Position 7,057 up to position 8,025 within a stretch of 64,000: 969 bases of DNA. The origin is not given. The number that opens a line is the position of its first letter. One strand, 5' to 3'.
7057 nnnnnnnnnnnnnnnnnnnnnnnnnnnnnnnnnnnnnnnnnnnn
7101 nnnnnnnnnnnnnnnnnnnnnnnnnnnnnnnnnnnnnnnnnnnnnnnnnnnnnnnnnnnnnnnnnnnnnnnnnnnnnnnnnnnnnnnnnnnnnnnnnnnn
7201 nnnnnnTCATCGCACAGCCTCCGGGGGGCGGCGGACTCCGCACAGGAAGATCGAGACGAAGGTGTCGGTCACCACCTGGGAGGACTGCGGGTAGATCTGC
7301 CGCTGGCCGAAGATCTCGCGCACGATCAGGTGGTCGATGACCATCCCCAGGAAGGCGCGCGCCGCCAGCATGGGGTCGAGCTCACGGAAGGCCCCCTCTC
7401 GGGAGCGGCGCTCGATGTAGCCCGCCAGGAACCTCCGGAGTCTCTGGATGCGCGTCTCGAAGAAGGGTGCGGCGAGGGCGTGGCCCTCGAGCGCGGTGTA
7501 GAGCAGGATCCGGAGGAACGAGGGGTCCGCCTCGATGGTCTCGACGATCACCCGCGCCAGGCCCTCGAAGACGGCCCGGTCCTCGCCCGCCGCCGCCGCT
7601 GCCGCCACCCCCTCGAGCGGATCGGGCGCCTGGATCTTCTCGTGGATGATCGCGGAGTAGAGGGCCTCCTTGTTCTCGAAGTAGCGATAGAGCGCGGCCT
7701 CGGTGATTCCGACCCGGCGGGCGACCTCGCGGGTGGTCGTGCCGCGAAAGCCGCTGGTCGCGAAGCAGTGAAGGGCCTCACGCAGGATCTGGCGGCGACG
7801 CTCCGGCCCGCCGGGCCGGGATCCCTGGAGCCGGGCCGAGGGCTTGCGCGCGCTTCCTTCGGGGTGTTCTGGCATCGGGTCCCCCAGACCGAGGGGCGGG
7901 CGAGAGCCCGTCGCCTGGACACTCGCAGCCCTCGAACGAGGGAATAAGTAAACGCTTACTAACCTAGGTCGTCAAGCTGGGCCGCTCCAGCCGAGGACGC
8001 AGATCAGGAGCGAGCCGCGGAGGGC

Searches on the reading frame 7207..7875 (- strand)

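Call 13: search_protein_families(library=pfam, proteins=[window:7207-7875:-], max_evalue=0.01)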
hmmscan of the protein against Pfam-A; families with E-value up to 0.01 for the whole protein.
window:7207-7875:- (222 aa): 4 families
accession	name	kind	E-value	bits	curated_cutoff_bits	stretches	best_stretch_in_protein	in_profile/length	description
PF00440.29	TetR_N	-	4.2e-16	58.9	24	1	30-76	1-47/47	Bacterial regulatory proteins, tetR family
PF14246.11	TetR_C_7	-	1.8e-10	41.2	22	1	121-212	23-115/119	AefR-like transcriptional repressor, C-terminal domain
PF17932.6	TetR_C_24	-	0.00088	20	26.4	1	104-180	9-85/114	Tetracyclin repressor-like, C-terminal domain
PF17935.6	TetR_C_27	-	0.0011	19.5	26.1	1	100-179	6-81/106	Tetracyclin repressor-like, C-terminal domain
